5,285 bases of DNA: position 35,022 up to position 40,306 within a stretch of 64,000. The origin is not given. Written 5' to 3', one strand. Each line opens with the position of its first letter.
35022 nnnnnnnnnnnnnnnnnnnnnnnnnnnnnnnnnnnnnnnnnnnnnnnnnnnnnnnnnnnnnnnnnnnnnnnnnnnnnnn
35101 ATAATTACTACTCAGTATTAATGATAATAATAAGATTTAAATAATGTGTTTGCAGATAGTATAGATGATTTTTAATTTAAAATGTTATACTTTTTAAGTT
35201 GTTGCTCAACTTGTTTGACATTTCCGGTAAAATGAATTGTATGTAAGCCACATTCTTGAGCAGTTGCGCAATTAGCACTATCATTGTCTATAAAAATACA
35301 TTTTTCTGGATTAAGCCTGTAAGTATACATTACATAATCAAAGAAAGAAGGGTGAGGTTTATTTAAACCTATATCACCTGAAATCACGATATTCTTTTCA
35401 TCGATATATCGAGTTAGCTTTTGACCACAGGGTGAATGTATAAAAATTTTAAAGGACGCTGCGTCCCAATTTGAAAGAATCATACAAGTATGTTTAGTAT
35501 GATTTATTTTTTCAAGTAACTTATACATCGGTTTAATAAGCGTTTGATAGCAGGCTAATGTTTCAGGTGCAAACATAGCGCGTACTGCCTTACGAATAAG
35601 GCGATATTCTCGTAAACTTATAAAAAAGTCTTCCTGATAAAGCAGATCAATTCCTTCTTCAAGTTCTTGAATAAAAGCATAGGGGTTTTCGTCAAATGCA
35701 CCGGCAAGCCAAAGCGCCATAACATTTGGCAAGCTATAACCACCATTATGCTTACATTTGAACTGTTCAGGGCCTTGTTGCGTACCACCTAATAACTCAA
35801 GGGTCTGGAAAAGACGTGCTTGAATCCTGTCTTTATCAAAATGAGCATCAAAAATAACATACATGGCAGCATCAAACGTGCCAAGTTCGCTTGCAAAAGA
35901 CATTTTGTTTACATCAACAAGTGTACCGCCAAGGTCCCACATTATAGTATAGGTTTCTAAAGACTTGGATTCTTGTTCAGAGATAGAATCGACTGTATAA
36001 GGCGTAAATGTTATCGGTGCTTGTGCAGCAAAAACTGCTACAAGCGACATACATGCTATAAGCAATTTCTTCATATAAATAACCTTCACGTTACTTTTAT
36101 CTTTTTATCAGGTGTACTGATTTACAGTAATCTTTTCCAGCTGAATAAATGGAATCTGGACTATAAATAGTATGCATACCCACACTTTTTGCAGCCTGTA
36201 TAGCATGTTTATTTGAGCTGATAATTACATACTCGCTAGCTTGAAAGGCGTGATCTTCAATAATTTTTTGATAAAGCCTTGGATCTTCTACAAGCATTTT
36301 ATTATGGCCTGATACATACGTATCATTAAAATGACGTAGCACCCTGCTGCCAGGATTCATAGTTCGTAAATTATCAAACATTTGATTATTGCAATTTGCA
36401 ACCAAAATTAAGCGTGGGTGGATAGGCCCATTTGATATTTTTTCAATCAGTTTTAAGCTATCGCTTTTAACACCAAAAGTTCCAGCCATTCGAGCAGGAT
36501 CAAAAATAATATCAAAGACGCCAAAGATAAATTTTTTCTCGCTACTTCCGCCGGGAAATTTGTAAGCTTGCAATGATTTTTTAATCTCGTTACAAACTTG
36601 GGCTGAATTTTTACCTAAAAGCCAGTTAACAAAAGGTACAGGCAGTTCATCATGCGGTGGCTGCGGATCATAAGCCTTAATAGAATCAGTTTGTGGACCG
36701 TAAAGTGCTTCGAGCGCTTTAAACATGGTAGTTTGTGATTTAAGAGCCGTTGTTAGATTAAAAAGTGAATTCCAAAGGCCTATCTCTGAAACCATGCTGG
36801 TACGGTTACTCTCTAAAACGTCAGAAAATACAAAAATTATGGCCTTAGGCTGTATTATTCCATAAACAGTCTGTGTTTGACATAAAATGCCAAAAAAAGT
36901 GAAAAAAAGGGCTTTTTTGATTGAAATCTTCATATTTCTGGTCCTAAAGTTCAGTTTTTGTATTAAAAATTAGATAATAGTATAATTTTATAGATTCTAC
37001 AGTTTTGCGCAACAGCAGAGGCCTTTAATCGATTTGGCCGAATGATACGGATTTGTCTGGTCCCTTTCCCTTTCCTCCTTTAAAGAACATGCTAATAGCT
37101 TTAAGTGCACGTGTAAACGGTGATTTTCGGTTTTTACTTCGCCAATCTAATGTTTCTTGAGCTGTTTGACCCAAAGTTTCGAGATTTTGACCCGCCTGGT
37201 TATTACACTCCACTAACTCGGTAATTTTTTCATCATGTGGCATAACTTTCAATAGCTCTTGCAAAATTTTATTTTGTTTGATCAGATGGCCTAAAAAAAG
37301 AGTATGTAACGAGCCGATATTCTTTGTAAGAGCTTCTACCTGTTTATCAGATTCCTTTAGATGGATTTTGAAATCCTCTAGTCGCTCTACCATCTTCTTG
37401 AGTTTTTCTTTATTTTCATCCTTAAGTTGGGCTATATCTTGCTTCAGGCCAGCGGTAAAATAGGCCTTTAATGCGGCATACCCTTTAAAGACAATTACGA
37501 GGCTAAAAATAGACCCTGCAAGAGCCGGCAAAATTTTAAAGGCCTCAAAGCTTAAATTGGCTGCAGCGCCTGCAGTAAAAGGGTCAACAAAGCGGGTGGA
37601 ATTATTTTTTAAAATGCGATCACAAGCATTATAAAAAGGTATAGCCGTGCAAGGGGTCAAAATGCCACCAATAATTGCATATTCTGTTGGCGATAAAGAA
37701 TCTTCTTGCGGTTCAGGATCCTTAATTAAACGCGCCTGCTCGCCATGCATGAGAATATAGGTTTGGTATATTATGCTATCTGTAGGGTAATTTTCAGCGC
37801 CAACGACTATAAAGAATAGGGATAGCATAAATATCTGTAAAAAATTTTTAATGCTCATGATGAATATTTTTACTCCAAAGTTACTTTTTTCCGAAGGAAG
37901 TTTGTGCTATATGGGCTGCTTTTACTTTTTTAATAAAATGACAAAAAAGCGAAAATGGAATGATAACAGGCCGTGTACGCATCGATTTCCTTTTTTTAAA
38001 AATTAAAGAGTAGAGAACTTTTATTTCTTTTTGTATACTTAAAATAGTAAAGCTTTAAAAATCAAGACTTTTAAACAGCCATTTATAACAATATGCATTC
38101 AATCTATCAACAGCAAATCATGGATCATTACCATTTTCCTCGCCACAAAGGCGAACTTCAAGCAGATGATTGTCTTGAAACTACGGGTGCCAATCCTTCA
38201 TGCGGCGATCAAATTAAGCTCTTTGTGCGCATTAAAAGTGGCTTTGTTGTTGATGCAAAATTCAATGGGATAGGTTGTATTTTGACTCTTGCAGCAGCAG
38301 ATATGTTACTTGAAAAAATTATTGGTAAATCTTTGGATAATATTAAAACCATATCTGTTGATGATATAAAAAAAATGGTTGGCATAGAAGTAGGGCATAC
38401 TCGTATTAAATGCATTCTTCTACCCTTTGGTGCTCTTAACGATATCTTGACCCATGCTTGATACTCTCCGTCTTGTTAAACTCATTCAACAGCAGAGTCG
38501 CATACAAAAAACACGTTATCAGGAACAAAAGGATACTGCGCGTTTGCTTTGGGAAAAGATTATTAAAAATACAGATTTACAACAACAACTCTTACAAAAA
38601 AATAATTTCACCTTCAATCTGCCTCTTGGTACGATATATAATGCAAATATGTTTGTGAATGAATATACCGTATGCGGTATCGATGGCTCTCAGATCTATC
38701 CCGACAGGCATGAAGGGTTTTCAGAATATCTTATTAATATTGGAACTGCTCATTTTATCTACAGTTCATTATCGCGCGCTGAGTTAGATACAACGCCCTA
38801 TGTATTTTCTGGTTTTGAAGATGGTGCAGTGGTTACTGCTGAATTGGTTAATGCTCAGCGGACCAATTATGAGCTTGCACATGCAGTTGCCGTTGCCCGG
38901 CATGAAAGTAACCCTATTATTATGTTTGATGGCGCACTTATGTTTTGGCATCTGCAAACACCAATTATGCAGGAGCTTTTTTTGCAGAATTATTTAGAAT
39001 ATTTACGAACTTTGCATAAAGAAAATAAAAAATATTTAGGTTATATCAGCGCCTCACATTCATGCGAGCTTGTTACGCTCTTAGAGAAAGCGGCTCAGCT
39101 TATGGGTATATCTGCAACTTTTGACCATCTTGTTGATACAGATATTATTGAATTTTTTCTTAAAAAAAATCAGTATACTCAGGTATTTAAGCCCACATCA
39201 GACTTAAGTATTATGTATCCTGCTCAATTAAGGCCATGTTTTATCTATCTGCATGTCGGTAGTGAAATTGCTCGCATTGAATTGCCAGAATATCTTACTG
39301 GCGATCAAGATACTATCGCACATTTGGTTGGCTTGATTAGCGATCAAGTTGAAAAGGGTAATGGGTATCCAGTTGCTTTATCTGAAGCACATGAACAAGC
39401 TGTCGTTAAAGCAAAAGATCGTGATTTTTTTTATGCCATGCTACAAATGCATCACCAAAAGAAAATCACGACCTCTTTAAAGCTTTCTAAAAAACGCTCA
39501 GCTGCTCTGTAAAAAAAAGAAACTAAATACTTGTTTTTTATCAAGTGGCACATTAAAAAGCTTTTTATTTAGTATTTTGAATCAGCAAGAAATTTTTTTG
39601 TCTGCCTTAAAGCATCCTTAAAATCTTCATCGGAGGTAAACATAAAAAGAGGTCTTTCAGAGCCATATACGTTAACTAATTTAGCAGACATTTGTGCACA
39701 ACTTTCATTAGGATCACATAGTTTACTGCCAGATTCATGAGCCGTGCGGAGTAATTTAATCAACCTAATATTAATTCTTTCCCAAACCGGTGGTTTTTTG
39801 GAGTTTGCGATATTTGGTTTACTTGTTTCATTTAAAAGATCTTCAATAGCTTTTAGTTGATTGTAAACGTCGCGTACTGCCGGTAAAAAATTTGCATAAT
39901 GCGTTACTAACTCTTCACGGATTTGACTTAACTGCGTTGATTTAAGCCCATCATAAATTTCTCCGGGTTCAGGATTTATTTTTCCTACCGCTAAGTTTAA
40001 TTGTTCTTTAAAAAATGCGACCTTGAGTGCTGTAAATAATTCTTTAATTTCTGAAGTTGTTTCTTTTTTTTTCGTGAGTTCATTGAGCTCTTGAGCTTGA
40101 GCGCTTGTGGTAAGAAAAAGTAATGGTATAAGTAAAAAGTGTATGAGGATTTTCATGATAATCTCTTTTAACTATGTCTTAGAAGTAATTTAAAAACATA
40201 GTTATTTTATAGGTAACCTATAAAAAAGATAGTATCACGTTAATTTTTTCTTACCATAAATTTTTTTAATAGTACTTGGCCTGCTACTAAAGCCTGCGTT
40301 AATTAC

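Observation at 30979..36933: Same-strand array of four HAD-like and two helical-repeat paralogs, mostly with signal peptides: candidate exported or effector gene family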

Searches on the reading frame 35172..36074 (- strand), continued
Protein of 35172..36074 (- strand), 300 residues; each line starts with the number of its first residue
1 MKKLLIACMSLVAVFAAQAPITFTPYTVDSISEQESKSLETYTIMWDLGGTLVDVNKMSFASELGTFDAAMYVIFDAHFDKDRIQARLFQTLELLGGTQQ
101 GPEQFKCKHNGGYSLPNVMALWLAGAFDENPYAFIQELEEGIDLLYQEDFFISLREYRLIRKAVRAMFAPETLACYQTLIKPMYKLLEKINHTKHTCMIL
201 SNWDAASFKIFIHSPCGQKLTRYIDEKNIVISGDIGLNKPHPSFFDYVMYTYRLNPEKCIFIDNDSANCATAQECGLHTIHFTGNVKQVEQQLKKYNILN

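Call 57: list_cluster_members(proteins=[P0014, P0015, P0012, P0001, P0021, P0020])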
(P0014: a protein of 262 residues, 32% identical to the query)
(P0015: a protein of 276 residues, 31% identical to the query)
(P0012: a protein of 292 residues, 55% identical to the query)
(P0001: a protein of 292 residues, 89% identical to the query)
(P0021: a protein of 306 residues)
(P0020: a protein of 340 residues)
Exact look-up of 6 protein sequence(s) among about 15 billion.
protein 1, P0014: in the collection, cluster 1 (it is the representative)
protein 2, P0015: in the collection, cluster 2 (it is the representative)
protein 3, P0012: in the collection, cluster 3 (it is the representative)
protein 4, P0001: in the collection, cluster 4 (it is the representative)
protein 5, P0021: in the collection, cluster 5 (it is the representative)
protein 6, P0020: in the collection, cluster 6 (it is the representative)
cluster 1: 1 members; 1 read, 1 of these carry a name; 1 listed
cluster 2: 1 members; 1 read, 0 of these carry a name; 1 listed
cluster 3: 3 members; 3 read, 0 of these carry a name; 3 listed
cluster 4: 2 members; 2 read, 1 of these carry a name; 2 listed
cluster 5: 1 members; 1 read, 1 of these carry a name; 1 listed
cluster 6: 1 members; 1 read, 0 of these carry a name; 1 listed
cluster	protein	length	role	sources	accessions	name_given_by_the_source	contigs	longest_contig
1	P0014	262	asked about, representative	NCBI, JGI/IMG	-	FMN phosphatase YigB (HAD superfamily)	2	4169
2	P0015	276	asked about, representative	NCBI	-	-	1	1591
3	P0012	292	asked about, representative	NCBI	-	-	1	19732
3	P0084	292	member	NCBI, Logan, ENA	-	-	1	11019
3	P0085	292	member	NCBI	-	-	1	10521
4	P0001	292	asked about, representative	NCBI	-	-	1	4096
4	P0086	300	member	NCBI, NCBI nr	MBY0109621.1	MAG: HAD-IA family hydrolase [Candidatus Babeliaceae bacterium] | HAD-IA family hydrolase [Candidatus Babeliaceae bacterium]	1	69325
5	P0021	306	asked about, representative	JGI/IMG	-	hypothetical protein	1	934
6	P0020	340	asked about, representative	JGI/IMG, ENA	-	-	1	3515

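Call 64: find_encoding_contigs(protein=P0001, flank=5000, max_places=2)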
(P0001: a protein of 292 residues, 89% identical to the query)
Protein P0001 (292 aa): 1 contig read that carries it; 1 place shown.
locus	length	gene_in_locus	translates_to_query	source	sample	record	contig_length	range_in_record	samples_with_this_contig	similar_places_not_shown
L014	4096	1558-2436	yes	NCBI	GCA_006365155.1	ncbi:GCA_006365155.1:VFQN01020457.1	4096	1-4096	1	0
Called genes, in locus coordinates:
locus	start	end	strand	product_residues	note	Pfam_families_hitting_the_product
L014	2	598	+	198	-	?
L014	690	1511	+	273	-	-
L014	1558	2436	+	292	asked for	PF00702:Hydrolase (weak), PF13419:HAD_2 (weak)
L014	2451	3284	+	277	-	PF13419:HAD_2 (faint)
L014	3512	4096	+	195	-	?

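Call 65: find_encoding_contigs(protein=P0002, flank=8000, max_places=2)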
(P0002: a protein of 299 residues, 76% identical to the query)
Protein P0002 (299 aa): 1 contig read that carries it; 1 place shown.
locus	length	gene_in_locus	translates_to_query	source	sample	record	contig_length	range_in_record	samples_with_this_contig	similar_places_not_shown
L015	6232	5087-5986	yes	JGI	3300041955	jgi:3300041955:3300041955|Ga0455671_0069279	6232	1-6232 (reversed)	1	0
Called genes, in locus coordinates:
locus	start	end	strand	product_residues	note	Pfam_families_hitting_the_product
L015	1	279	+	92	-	?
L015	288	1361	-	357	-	PF09376:NurA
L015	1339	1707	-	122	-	PF01592:NifU_N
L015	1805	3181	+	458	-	-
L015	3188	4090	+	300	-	-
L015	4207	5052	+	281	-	-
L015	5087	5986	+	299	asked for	PF00702:Hydrolase (weak), PF13419:HAD_2 (faint)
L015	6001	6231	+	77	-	?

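Call 75: find_encoding_contigs(protein=P0006, flank=10000, max_places=1)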
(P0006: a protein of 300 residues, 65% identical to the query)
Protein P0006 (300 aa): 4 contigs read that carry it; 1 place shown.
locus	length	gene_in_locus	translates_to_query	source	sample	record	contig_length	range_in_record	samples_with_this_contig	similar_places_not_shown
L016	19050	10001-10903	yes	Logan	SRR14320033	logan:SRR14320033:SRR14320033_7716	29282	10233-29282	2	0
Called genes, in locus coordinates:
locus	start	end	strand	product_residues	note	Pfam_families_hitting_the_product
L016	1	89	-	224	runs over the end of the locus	-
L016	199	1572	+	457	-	PF01266:DAO (weak), PF01593:Amino_oxidase, PF13450:NAD_binding_8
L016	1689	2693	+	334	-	-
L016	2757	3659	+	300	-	PF01370:Epimerase, PF02719:Polysacc_synt_2, PF04321:RmlD_sub_bind, PF05368:NmrA (weak), PF01073:3Beta_HSD, PF07993:NAD_binding_4, PF13460:NAD_binding_10 (weak), PF16363:GDP_Man_Dehyd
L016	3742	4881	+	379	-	PF00226:DnaJ, PF01556:DnaJ_C, PF00684:DnaJ_CXXCXGXG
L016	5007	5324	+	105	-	-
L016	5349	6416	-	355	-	PF09376:NurA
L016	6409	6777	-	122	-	PF01592:NifU_N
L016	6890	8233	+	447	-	-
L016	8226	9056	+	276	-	-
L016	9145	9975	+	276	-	-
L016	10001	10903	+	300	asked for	-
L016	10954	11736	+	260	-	-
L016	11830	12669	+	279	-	PF00702:Hydrolase (weak)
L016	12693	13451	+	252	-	-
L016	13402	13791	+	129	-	-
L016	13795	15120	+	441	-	PF02878:PGM_PMM_I, PF02879:PGM_PMM_II, PF02880:PGM_PMM_III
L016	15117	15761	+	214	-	PF04367:DUF502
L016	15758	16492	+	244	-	-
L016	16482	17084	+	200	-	PF00170:bZIP_1 (weak)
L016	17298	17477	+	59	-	-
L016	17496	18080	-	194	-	-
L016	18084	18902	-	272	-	PF00685:Sulfotransfer_1 (faint), PF13469:Sulfotransfer_3 (faint)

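Call 76: find_encoding_contigs(protein=P0011, flank=10000, max_places=1)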
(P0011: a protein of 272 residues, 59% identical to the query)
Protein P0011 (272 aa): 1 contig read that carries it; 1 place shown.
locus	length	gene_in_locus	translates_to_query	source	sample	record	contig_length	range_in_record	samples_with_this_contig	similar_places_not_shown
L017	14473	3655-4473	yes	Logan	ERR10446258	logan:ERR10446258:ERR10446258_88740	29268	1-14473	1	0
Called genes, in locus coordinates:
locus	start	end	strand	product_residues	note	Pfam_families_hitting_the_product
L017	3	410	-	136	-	?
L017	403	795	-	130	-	PF01592:NifU_N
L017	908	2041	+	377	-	-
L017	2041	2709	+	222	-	-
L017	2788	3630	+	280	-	-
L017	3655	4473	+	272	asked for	PF00702:Hydrolase (weak), PF13419:HAD_2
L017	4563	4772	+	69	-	-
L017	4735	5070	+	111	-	-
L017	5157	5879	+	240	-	-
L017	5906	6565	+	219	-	-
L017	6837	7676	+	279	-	PF00702:Hydrolase, PF13419:HAD_2 (weak)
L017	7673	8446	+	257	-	-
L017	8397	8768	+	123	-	-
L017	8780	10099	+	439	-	PF02878:PGM_PMM_I, PF02879:PGM_PMM_II, PF02880:PGM_PMM_III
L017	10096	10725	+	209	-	PF04367:DUF502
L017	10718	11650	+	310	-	-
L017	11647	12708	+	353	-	-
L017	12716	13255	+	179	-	-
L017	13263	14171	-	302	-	-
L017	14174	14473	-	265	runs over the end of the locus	PF01138:RNase_PH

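Call 77: find_encoding_contigs(protein=P0008, flank=10000, max_places=1)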
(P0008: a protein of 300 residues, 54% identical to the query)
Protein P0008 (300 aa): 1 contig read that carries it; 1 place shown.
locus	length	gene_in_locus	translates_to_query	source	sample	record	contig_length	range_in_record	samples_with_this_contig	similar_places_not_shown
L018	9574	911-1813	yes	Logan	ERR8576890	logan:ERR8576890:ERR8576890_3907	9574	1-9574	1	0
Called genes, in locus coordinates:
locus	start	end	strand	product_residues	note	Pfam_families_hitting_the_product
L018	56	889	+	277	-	-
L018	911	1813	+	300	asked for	-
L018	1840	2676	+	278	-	PF00702:Hydrolase (weak), PF13419:HAD_2 (weak)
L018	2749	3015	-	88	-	-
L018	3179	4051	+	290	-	-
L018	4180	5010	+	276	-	PF00702:Hydrolase, PF13419:HAD_2 (weak)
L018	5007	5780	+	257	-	-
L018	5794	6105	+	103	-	-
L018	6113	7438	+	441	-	PF02878:PGM_PMM_I, PF02879:PGM_PMM_II, PF02880:PGM_PMM_III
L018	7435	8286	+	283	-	PF19798:Sulfotransfer_5 (faint)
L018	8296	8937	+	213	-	PF04367:DUF502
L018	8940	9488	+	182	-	-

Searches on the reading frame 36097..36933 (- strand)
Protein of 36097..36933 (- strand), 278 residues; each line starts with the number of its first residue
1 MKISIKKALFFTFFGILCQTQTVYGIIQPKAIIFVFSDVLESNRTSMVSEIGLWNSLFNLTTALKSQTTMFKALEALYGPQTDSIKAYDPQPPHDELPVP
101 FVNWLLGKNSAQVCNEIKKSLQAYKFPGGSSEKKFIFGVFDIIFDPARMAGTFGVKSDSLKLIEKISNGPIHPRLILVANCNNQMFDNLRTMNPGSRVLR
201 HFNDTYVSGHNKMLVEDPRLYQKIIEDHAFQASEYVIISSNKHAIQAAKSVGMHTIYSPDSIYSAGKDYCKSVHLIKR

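Call 3: search_protein_families(library=pfam, proteins=[window:36097-36933:-], max_evalue=0.1)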
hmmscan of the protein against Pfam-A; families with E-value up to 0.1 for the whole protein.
window:36097-36933:- (278 aa): 1 family
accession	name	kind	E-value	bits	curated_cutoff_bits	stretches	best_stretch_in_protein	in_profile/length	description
PF13419.12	HAD_2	-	0.053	14.1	23.8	1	217-256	137-176/178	Haloacid dehalogenase-like hydrolase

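Call 4: search_protein_families(library=ncbifam, proteins=[window:36097-36933:-], max_evalue=0.1)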
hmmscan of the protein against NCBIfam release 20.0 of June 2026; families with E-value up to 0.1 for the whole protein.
window:36097-36933:- (278 aa): 5 families
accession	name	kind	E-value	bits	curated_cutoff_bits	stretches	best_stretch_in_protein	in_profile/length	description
NF006991.0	PRK09456.1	equivalog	1.5e-05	24.8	295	1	156-260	86-186/199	glucose-1-phosphatase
TIGR02247.1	HAD-1A3-hyp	subfamily_domain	0.00025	20.8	125.4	1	182-257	118-194/211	epoxide hydrolase N-terminal domain-like phosphatase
TIGR01428.1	HAD_type_II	equivalog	0.0022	18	125.4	1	174-257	109-189/197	haloacid dehalogenase type II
TIGR02252.1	DREG-2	subfamily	0.0063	16.3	155.2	1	140-257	91-203/203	HAD hydrolase, REG-2-like, family IA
TIGR01509.1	HAD-SF-IA-v3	subfamily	0.0094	16.1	29.4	1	216-256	112-152/154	HAD-IA family hydrolase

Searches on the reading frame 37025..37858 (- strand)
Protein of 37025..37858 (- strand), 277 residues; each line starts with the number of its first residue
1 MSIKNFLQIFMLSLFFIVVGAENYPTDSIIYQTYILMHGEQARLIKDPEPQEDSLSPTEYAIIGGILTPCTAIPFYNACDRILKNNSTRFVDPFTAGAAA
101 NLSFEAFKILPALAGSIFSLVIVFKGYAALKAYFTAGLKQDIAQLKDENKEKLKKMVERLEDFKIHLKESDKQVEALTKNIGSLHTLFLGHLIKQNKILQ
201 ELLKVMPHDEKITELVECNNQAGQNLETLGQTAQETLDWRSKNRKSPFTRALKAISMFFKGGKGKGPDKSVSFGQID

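Call 3: search_protein_families(library=pfam, proteins=[window:37025-37858:-], max_evalue=0.1)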
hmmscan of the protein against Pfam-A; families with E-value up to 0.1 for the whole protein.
window:37025-37858:- (277 aa): 5 families
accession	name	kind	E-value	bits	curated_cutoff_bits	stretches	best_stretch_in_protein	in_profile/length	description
PF06785.16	UPF0242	-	0.0031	18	33.5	1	107-209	38-133/194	Uncharacterised protein family (UPF0242) N-terminus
PF25617.1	PhiKZ_gp86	-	0.0088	15.5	26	1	113-187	188-262/408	Bacteriophage PhiKZ vertex-binding protein gp86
PF06810.17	Phage_scaffold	-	0.04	14.3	35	0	141-180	19-63/170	Phage capsid assembly scaffolding protein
PF11044.13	TMEMspv1-c74-12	-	0.042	14.4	25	1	111-162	2-47/49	Plectrovirus spv1-c74 ORF 12 transmembrane protein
PF16740.10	SKA2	-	0.059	13.6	30.1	1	137-226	24-109/110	Spindle and kinetochore-associated protein 2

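Call 4: search_protein_families(library=ncbifam, proteins=[window:37025-37858:-], max_evalue=0.1)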
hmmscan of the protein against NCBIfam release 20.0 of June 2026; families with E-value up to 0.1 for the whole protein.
window:37025-37858:- (277 aa): 8 families
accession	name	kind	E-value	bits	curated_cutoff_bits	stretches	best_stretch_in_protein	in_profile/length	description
NF047516.1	LA_3659_fam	equivalog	0.0081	15.8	36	1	147-254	109-219/221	LA_3659 family protein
NF047514.1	SpiroCoCo_N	equivalog_domain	0.0081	15.8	75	1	147-254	109-219/221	SpiroCoCo family coiled-coil protein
TIGR00634.1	recN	equivalog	0.021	13.8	407.85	1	136-236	251-348/563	DNA repair protein RecN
TIGR04527.1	mycoplas_twoTM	subfamily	0.026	14.2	125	1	131-230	27-120/248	MG_279/MG_280 family protein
TIGR04211.1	SH3_and_anchor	equivalog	0.03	13.9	65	1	147-236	62-151/198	TIGR04211 family SH3 domain-containing protein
NF003034.1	PRK03918.1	equivalog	0.03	12.3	700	1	141-241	169-269/878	DNA double-strand break repair ATPase Rad50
TIGR00344.1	alaS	equivalog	0.045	12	457.05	1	138-236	703-803/847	alanine--tRNA ligase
NF004066.1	PRK05580.1-3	equivalog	0.097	10.9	813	0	128-243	147-259/788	primosomal protein N'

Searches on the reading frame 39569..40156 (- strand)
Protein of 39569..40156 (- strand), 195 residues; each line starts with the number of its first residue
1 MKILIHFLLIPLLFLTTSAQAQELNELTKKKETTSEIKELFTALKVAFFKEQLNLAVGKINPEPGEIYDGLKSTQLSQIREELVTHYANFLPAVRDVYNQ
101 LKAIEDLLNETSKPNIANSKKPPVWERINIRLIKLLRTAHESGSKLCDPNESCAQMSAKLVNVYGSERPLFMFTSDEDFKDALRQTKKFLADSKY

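Call 3: search_protein_families(library=pfam, proteins=[window:39569-40156:-], max_evalue=0.1)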
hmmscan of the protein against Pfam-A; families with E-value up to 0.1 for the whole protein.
window:39569-40156:- (195 aa): 1 family
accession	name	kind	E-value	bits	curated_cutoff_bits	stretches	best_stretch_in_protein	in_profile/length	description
PF00466.25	Ribosomal_L10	-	0.052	14.1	22.8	0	68-86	28-46/100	Ribosomal protein L10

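Call 4: search_protein_families(library=ncbifam, proteins=[window:39569-40156:-], max_evalue=0.1)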
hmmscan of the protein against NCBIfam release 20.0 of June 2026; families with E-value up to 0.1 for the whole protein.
window:39569-40156:- (195 aa): 0 families
